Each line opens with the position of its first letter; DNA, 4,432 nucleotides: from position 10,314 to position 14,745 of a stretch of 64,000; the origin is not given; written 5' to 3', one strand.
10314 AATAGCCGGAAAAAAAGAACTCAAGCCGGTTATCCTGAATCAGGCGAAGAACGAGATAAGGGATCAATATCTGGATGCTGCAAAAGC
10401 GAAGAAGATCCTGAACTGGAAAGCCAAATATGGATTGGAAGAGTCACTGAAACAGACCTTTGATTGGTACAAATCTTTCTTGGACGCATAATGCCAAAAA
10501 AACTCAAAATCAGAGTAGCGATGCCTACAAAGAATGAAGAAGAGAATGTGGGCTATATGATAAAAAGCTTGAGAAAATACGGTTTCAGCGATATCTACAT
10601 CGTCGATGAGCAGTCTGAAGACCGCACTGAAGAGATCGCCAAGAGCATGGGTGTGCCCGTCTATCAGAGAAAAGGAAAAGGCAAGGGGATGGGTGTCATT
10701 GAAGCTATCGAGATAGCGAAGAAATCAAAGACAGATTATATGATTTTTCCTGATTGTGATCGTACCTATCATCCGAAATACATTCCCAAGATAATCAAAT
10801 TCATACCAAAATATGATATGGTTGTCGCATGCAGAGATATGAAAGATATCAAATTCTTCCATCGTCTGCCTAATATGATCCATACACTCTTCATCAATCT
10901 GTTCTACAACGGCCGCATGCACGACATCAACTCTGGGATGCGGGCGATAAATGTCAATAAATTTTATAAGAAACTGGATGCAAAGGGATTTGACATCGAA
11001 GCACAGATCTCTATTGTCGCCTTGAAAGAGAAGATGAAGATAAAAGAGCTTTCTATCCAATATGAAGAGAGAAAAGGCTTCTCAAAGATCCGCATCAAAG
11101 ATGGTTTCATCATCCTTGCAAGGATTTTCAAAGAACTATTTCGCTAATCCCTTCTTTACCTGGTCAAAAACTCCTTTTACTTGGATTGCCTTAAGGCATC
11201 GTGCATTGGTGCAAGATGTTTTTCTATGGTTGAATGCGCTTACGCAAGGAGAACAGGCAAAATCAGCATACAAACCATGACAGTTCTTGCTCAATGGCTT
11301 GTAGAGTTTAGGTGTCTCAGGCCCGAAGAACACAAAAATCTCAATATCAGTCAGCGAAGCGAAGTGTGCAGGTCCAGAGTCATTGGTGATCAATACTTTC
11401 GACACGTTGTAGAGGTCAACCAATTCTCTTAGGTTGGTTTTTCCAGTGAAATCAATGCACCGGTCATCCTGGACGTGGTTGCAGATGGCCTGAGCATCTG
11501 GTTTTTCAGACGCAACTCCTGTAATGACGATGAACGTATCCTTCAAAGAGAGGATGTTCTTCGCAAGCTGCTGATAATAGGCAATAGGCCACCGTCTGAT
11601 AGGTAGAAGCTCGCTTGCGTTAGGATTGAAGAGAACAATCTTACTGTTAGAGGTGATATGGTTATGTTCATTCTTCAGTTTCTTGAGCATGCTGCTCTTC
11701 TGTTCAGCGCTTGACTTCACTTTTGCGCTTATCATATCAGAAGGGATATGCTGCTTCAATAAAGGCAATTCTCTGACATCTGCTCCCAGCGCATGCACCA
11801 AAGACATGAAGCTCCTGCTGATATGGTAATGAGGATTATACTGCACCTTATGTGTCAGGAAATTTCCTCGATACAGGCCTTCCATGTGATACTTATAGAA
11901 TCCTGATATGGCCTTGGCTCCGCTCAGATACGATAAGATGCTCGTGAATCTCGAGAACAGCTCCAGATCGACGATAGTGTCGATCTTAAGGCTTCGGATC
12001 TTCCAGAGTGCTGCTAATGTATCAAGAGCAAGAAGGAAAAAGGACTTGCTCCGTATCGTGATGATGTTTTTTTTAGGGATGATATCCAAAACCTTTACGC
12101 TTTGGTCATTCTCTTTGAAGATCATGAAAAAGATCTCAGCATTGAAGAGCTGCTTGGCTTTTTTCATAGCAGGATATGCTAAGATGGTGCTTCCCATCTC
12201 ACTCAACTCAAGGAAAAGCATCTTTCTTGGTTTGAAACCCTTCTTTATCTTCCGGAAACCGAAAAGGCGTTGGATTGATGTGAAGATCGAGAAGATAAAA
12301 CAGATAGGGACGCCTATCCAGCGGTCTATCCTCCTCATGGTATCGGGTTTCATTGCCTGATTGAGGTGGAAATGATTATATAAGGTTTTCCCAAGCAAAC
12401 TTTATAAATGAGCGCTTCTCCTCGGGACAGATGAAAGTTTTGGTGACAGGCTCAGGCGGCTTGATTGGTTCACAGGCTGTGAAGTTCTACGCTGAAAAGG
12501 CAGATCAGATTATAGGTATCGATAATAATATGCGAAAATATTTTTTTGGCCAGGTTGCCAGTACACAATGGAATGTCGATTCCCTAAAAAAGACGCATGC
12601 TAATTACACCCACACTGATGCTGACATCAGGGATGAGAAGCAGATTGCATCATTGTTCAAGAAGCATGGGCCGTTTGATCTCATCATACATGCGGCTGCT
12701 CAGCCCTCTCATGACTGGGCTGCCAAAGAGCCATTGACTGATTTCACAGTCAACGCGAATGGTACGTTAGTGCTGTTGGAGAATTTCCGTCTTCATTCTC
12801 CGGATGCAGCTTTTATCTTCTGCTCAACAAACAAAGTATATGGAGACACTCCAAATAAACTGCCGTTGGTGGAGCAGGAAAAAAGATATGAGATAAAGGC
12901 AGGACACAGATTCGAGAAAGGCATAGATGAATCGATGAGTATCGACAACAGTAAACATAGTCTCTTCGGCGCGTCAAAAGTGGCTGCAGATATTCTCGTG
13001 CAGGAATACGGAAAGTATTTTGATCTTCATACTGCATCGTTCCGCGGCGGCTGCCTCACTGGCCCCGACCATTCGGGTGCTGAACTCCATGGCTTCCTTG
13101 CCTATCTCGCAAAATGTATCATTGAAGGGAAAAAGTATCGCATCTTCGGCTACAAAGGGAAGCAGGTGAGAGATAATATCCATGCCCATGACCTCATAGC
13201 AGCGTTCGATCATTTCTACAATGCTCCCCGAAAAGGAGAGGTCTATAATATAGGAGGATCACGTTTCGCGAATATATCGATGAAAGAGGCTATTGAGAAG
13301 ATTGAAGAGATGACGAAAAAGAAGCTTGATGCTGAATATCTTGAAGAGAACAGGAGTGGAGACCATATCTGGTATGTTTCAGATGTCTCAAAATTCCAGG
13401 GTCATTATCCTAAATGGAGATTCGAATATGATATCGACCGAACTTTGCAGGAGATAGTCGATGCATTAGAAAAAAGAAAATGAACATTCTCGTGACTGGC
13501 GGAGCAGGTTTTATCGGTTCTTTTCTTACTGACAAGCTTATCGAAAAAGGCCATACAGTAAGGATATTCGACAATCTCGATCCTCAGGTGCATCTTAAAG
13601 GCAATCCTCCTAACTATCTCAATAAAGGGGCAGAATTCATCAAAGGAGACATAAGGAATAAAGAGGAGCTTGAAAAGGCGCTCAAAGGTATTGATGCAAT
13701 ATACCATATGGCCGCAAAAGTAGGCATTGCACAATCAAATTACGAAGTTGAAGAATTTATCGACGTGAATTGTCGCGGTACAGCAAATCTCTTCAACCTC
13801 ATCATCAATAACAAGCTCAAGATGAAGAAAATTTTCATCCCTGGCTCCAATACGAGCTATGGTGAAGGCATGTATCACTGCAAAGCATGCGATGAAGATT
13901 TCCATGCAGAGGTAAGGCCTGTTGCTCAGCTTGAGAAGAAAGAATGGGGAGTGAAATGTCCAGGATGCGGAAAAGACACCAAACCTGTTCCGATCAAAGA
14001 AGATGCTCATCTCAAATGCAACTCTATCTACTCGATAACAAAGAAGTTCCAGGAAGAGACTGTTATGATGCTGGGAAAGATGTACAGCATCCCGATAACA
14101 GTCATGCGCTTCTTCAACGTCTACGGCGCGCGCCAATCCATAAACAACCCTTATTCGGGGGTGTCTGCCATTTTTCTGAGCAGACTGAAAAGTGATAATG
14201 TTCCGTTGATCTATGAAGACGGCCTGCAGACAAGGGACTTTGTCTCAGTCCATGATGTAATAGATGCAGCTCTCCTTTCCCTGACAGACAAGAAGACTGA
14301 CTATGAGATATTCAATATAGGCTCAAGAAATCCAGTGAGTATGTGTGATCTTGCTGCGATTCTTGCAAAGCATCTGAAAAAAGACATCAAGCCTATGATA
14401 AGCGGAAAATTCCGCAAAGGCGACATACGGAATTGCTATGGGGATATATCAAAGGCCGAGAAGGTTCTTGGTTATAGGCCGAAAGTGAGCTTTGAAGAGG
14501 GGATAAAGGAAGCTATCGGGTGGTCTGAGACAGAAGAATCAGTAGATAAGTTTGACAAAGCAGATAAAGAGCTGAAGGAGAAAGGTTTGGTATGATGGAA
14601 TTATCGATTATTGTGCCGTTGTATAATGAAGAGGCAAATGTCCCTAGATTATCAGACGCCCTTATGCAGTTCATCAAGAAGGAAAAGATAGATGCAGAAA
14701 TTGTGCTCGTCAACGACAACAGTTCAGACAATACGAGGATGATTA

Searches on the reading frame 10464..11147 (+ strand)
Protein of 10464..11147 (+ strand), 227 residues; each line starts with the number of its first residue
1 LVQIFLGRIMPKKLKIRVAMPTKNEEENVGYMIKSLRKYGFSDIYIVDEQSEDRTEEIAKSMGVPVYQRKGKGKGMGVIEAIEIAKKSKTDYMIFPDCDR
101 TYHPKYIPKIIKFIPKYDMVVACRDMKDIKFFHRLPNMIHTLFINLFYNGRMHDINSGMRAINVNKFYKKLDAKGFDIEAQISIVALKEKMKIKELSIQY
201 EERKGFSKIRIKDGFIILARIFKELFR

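Call 3: search_protein_families(library=pfam, proteins=[window:10464-11147:+], max_evalue=0.001)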
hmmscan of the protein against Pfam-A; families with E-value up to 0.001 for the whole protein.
window:10464-11147:+ (227 aa): 2 families
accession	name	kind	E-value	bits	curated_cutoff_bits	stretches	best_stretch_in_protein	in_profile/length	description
PF00535.33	Glycos_transf_2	-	4.5e-18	66.2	23.3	1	18-162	2-159/168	Glycosyl transferase family 2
PF13704.12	Glyco_tranf_2_4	-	5.1e-05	24.1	27.5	1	23-99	1-81/98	Glycosyl transferase family 2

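Call 4: search_protein_families(library=ncbifam, proteins=[window:10464-11147:+], max_evalue=0.001)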
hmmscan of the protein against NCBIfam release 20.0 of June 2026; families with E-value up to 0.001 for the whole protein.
window:10464-11147:+ (227 aa): 7 families
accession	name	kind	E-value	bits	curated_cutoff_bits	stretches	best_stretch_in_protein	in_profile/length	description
TIGR04182.1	glyco_TIGR04182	equivalog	1.8e-37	129.4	325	1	17-223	3-216/293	S-layer glycoprotein N-glycosyltransferase AglJ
NF041391.1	DPhHxTase_Halo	equivalog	6.9e-21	74.2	375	1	20-210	1-193/213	dolichyl-phosphate hexose transferase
NF010496.0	PRK13915.1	equivalog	2e-08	33.7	262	1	12-111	29-139/307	glucosyl-3-phosphoglycerate synthase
TIGR04283.1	glyco_like_mftF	equivalog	9.6e-08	31.9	182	1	18-125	3-108/221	TIGR04283 family arsenosugar biosynthesis glycosyltransferase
TIGR03469.1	HpnB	hypoth_equivalog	5.8e-05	22.3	379.25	1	15-111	45-157/386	hopene-associated glycosyltransferase HpnB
NF047683.1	TeichurnBiosyTuaG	equivalog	6.4e-05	22.7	400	1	11-120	3-117/252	teichuronic acid biosynthesis protein TuaG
NF058614.1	PPMAGASynPpgS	equivalog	0.00033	20.2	370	1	18-137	4-126/226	polyprenyl-phospho-N-acetylgalactosaminyl synthase PpgS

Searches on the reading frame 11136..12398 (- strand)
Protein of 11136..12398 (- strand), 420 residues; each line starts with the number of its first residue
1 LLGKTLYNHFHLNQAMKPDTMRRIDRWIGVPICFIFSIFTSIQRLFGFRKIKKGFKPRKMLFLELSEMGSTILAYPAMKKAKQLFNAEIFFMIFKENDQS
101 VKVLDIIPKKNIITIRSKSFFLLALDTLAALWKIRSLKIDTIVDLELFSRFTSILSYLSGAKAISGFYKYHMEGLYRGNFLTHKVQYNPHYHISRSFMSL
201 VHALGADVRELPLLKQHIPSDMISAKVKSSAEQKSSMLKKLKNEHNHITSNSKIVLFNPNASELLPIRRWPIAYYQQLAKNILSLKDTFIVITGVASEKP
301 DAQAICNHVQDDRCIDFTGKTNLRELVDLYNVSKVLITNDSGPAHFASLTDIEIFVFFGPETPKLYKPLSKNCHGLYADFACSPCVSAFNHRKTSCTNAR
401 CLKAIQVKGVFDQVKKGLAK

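Call 16: search_protein_families(library=pfam, proteins=[window:11136-12398:-], max_evalue=0.1)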
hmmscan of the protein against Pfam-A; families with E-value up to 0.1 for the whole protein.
window:11136-12398:- (420 aa): 1 family
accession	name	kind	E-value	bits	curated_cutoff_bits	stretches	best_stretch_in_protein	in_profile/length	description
PF01075.23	Glyco_transf_9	-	9.9e-21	74.6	22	1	226-388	86-239/247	Glycosyltransferase family 9 (heptosyltransferase)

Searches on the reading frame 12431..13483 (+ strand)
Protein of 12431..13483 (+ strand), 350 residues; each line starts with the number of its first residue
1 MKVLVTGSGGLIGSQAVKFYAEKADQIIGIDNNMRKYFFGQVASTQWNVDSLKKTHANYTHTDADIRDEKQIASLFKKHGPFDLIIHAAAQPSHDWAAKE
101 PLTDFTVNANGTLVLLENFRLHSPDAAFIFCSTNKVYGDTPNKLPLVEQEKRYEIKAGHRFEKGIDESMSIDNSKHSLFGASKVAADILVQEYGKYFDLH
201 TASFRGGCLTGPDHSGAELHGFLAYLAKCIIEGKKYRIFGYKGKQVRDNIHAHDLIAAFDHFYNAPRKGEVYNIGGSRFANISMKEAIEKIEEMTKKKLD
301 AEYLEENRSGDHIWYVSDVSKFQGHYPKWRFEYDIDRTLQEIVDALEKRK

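Call 3: search_protein_families(library=pfam, proteins=[window:12431-13483:+], max_evalue=0.001)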
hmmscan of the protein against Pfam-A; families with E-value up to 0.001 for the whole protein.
window:12431-13483:+ (350 aa): 6 families
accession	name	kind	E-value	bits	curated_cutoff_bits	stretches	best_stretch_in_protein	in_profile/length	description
PF01370.27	Epimerase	-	6.6e-37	127.6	20.9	1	3-275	1-240/240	NAD dependent epimerase/dehydratase family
PF16363.11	GDP_Man_Dehyd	-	1.2e-27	97.7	27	1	4-336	1-326/332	GDP-mannose 4,6 dehydratase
PF04321.23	RmlD_sub_bind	-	6e-10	39.1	27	1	1-140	1-108/287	RmlD substrate binding domain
PF02719.21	Polysacc_synt_2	-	5.4e-09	36.1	20.2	1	3-136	1-131/293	Polysaccharide biosynthesis protein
PF01073.25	3Beta_HSD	-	7.4e-06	25.6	22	1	4-158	1-143/280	3-beta hydroxysteroid dehydrogenase/isomerase family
PF07993.18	NAD_binding_4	-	1.7e-05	24.5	20.1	1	82-237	89-236/258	Male sterility protein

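Call 4: search_protein_families(library=ncbifam, proteins=[window:12431-13483:+], max_evalue=0.001)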
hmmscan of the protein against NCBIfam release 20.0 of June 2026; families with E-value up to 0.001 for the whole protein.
window:12431-13483:+ (350 aa): 18 families
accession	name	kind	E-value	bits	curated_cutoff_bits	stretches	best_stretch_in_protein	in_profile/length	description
TIGR01181.1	dTDP_gluc_dehyt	equivalog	2.8e-34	118.7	365.1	1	2-344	1-309/321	dTDP-glucose 4,6-dehydratase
TIGR01179.1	galE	equivalog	1.5e-29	102.9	262.3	1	2-339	1-318/332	UDP-glucose 4-epimerase GalE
NF007490.0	PRK10084.1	subfamily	7.8e-23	81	649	1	1-333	1-325/361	dTDP-glucose 4,6-dehydratase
NF007956.0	PRK10675.1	subfamily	4.7e-18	65.4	394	1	1-342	1-321/338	UDP-glucose 4-epimerase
NF007582.0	PRK10217.1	equivalog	6.7e-17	61.6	698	1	2-340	3-329/355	dTDP-glucose 4,6-dehydratase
TIGR02622.1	CDP_4_6_dhtase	equivalog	1.1e-14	54.4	278.45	1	2-142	6-138/352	CDP-glucose 4,6-dehydratase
TIGR04180.1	EDH_00030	hypoth_equivalog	4.5e-14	52.2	475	1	3-303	1-264/297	NAD-dependent 4,6-dehydratase LegB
TIGR02197.1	heptose_epim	equivalog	4.8e-12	45.7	274.6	1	3-304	1-269/316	ADP-glyceromanno-heptose 6-epimerase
NF043036.1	ErythonDh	equivalog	4.6e-10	39.2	325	1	1-171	1-161/321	D-erythronate dehydrogenase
TIGR01214.1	rmlD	equivalog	1.4e-08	34.2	224.05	1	2-137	1-104/285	dTDP-4-dehydrorhamnose reductase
NF041015.1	UDPsulfquin_syn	equivalog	2.3e-08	33.4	575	1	1-208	1-211/384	UDP-sulfoquinovose synthase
NF011728.1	PRK15181.1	equivalog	8.1e-06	25.1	760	1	3-149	18-156/348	Vi polysaccharide biosynthesis UDP-N-acetylglucosaminuronic acid C-4 epimerase TviC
NF006074.0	PRK08220.1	equivalog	2.3e-05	24.1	312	1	2-118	10-116/251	2,3-dihydro-2,3-dihydroxybenzoate dehydrogenase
TIGR04316.1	dhbA_paeA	equivalog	0.0001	22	300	1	3-117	1-115/250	2,3-dihydro-2,3-dihydroxybenzoate dehydrogenase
NF005449.0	PRK07041.1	equivalog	0.00013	21.9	257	1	2-104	9-102/240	SDR family oxidoreductase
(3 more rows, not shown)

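Call 66: search_solved_structures(query=window:12431-13483:+, max_evalue=1e-15, show_alignments=1)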
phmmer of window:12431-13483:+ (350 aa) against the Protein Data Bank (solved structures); distinct sequences matched with E-value up to 1e-15: 6.
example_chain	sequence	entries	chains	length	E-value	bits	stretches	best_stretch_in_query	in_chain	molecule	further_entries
9rl0_E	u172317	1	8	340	1.3e-32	116.8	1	1-324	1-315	CDP-tyvelose 2-epimerase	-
1orr_A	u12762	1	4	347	1e-31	113.8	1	2-323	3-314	CDP-tyvelose-2-epimerase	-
6bi4_A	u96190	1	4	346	1.3e-21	80.5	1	1-348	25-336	dTDP-glucose 4,6-dehydratase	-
2hun_A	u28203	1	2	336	2.4e-18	69.8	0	1-140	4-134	336aa long hypothetical dTDP-glucose 4,6-dehydratase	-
1g1a_A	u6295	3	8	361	2.4e-16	63.2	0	1-338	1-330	DTDP-D-GLUCOSE 4,6-DEHYDRATASE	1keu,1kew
8du1_A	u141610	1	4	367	3.5e-16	62.7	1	3-341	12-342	dTDP-glucose 4,6-dehydratase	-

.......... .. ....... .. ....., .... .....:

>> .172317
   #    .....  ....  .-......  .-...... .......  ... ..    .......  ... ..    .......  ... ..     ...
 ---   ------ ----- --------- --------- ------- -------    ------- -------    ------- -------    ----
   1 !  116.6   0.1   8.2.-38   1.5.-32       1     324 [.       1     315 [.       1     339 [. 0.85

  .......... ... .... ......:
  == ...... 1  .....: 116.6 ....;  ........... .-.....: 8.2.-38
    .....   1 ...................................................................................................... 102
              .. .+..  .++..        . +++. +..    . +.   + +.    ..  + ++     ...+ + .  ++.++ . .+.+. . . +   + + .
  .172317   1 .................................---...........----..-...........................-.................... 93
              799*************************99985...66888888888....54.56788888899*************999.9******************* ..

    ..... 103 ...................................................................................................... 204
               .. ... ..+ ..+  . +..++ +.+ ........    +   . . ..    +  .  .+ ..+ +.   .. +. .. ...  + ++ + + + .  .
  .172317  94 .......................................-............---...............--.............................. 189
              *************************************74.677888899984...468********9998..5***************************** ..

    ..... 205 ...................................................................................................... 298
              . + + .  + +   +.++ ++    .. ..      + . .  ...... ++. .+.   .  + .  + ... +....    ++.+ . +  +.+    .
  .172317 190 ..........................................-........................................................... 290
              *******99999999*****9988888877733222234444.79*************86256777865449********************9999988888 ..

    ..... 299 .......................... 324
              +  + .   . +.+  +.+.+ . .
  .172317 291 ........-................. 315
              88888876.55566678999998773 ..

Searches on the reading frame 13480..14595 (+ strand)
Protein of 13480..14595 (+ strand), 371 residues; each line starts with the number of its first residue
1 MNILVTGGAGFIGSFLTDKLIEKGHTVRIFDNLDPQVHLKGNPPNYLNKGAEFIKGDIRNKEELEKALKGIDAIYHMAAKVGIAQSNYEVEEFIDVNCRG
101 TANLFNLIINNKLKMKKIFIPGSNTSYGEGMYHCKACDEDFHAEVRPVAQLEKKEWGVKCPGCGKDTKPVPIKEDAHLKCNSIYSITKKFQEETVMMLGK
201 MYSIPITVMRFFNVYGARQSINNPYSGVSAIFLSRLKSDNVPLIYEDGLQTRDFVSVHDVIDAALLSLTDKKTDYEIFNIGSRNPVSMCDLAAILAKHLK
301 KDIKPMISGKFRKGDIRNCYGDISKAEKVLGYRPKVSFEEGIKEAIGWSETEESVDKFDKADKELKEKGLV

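Call 3: search_protein_families(library=pfam, proteins=[window:13480-14595:+], max_evalue=0.001)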
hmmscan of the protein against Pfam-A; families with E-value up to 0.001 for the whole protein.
window:13480-14595:+ (371 aa): 9 families
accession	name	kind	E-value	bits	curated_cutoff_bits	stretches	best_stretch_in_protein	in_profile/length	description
PF16363.11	GDP_Man_Dehyd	-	2.4e-48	165.8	27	2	4-131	1-137/332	GDP-mannose 4,6 dehydratase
PF01370.27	Epimerase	-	4.4e-45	154.4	20.9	2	3-130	1-122/240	NAD dependent epimerase/dehydratase family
PF01073.25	3Beta_HSD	-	9e-17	61.4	22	1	4-112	1-107/280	3-beta hydroxysteroid dehydrogenase/isomerase family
PF02719.21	Polysacc_synt_2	-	8.8e-16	58.4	20.2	1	3-114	1-121/293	Polysaccharide biosynthesis protein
PF07993.18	NAD_binding_4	-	4e-13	49.5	20.1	1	61-257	79-251/258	Male sterility protein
PF05368.20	NmrA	-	9.6e-09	35.7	27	1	2-79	4-78/298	NmrA-like family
PF04321.23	RmlD_sub_bind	-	1.9e-07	30.9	27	1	1-105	1-86/287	RmlD substrate binding domain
PF13460.12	NAD_binding_10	-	7.9e-07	29.6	27.2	1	7-80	1-70/184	NAD(P)H-binding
PF00106.31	adh_short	-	1.9e-06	27.9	26.6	1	3-111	3-122/195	short chain dehydrogenase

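Call 4: search_protein_families(library=ncbifam, proteins=[window:13480-14595:+], max_evalue=0.001)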
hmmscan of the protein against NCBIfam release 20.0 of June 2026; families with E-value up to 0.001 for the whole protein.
window:13480-14595:+ (371 aa): 34 families (the best 25 are shown)
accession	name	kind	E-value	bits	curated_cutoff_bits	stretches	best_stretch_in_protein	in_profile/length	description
TIGR01179.1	galE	equivalog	2.8e-39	134.9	262.3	3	2-131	1-129/332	UDP-glucose 4-epimerase GalE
TIGR04180.1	EDH_00030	hypoth_equivalog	6.2e-39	133.8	475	2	3-131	1-129/297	NAD-dependent 4,6-dehydratase LegB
TIGR01181.1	dTDP_gluc_dehyt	equivalog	3.9e-35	121.5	365.1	2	172-354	139-316/321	dTDP-glucose 4,6-dehydratase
TIGR02197.1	heptose_epim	equivalog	2e-28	99.5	274.6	2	177-348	130-312/316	ADP-glyceromanno-heptose 6-epimerase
NF011728.1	PRK15181.1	equivalog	4.1e-26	91.8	760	2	171-349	152-337/348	Vi polysaccharide biosynthesis UDP-N-acetylglucosaminuronic acid C-4 epimerase TviC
NF007956.0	PRK10675.1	subfamily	5.5e-23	81.6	394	2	1-129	1-130/338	UDP-glucose 4-epimerase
NF007490.0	PRK10084.1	subfamily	1e-19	70.8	649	1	1-351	1-336/361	dTDP-glucose 4,6-dehydratase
TIGR03466.1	HpnA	hypoth_equivalog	1.6e-19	70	367.65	1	2-111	2-103/327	hopanoid-associated sugar epimerase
NF042422.1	oxyalk_red_OleD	equivalog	6.4e-18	65.2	580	1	1-110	1-99/329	2-alkyl-3-oxoalkanoate reductase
NF007582.0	PRK10217.1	equivalog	2.4e-16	59.8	698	2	179-356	155-338/355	dTDP-glucose 4,6-dehydratase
NF008872.0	PRK11908.1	equivalog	3.1e-15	56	294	1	181-344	146-330/349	bifunctional UDP-4-keto-pentose/UDP-xylose synthase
TIGR03589.1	PseB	equivalog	4.5e-15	55.4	407.75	1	2-114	6-118/324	UDP-N-acetylglucosamine 4,6-dehydratase (inverting)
NF042423.1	oxyalk_red_Shew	equivalog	7.6e-15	54.8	580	1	2-112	10-109/331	2-alkyl-3-oxoalkanoate reductase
NF008360.0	PRK11150.1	equivalog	2.5e-14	53.2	452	1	175-314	131-270/310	ADP-glyceromanno-heptose 6-epimerase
TIGR02622.1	CDP_4_6_dhtase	equivalog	1.7e-13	50.4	278.45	1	2-119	6-126/352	CDP-glucose 4,6-dehydratase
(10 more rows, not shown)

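Call 67: search_solved_structures(query=window:13480-14595:+, max_evalue=1e-25, show_alignments=1)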
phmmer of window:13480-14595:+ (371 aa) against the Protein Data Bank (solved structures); distinct sequences matched with E-value up to 1e-25: 13.
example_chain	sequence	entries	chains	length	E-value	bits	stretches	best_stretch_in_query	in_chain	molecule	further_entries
4zrm_A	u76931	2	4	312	1.2e-37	133.3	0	166-346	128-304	UDP-glucose 4-epimerase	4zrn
6dnt_A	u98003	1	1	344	1.2e-33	120.1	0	170-349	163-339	NAD-dependent epimerase/dehydratase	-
6wjb_A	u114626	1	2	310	3.8e-31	111.9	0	163-341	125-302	NAD-dependent epimerase/dehydratase family protein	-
6wj9_A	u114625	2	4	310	1.4e-30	110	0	164-341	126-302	NAD-dependent epimerase/dehydratase family protein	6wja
8rdg_A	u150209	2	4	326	1.4e-30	110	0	1-130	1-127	SDR family NAD(P)-dependent oxidoreductase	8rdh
6bwl_A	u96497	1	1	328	3.8e-30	108.6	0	171-351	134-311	Pal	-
8rdi_A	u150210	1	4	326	4.8e-30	108.3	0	1-130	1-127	SDR family NAD(P)-dependent oxidoreductase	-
6zl6_A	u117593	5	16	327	8.1e-30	107.5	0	181-344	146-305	Epimerase domain-containing protein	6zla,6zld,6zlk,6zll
6zlj_A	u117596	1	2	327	2.4e-29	106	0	182-344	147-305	Epimerase domain-containing protein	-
6kv9_A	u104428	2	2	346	1.9e-27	99.7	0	181-351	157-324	MoeE5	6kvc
9rl0_E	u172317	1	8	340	4.9e-27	98.4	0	1-129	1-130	CDP-tyvelose 2-epimerase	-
6pmh_A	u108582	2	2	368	1.2e-26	97.1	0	160-349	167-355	UDP-glucose 4-epimerase related protein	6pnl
1sb8_A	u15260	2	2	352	3.8e-26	95.5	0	169-348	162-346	wbpP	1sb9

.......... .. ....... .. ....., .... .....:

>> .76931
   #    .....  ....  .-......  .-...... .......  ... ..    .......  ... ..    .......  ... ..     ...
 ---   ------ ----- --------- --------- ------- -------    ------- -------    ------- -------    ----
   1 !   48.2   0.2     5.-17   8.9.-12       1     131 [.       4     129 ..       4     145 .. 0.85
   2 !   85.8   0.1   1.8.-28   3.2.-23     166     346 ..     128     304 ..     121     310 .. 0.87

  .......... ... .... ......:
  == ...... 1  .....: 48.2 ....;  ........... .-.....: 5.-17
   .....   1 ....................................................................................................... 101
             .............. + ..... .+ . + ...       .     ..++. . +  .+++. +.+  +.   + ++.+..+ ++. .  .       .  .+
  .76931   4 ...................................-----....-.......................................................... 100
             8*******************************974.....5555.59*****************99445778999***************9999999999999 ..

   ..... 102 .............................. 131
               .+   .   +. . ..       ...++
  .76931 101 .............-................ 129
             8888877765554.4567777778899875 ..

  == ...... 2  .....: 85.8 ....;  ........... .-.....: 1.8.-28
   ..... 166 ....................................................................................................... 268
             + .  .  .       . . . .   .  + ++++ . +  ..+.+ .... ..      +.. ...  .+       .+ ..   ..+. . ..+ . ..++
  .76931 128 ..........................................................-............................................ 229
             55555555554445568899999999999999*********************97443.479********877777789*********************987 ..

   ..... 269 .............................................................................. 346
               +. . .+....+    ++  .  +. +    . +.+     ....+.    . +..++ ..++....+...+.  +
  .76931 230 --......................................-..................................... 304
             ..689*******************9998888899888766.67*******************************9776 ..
